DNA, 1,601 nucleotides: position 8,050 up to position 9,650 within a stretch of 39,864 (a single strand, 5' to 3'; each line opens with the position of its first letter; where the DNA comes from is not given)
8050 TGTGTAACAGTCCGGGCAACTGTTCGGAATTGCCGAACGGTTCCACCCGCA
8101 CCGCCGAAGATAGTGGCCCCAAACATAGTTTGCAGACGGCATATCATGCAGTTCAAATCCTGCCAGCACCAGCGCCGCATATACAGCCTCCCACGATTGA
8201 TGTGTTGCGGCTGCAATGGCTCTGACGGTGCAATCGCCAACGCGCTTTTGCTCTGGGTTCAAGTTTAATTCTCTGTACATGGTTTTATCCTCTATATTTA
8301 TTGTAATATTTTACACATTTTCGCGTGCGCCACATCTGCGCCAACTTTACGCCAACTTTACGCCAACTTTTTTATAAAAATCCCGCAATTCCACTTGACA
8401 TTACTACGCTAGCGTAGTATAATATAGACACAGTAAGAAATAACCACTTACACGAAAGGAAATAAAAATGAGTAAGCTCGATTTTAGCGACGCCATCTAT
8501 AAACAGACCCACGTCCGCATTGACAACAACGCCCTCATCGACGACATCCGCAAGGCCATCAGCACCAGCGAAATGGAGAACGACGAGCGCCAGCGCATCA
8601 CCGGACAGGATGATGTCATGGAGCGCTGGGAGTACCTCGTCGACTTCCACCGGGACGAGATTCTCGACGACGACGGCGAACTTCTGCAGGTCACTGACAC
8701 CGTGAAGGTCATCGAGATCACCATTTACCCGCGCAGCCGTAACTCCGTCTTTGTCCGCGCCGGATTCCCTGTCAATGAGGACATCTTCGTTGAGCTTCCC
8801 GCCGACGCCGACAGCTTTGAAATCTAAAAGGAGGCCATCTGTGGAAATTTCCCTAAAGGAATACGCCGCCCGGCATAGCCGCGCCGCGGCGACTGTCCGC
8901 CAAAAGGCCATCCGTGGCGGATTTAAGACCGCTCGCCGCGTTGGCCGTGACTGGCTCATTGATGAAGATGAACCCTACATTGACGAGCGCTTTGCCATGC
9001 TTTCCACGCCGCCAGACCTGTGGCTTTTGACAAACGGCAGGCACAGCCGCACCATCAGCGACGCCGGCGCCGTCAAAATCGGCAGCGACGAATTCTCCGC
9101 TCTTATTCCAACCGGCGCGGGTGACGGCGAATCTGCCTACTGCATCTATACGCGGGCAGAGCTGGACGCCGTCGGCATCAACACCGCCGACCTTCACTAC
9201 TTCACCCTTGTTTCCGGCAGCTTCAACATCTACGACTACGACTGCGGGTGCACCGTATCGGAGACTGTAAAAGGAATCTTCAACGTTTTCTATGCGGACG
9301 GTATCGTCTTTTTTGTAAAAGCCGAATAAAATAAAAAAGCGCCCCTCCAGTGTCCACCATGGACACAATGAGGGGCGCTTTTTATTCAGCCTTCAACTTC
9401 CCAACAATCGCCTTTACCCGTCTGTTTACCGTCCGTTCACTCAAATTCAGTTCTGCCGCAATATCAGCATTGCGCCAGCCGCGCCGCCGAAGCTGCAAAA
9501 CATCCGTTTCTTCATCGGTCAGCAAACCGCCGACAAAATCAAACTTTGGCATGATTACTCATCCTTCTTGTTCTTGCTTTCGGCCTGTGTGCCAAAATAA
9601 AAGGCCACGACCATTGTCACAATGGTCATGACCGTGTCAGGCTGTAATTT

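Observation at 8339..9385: Self-contained plus-strand operon with acr/aca-like architecture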

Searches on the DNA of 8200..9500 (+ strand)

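Call 105: search_rna_families(source=window, start=8200, end=9500, threshold=evalue, max_evalue=1)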
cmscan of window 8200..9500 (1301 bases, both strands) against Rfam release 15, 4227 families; matches with E-value up to 1: 3.
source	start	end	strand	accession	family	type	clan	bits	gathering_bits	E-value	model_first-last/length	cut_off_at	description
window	9321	9390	-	RF03510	mir-3660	Gene; miRNA;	-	27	70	0.0065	1-82/82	no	mir-3660 microRNA precursor family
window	9315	9381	+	RF02844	RefA9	Gene; antisense;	-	25.1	49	0.3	1-64/64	no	Enterococcus sRNA A9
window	9321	9390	+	RF03510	mir-3660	Gene; miRNA;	-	19.4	70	0.9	1-82/82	no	mir-3660 microRNA precursor family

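Call 106: search_rna_families(source=L011, start=4500, end=5100, threshold=evalue, max_evalue=1)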
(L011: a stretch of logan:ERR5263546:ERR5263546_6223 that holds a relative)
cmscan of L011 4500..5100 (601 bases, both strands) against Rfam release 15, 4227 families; matches with E-value up to 1: 1.
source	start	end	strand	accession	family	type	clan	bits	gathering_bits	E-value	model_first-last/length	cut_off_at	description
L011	5050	5099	-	RF01838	sobemo_FSE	Cis-reg; frameshift_element;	-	20.7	55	0.12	21-79/79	no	sobemovirus ribosomal frameshift elemental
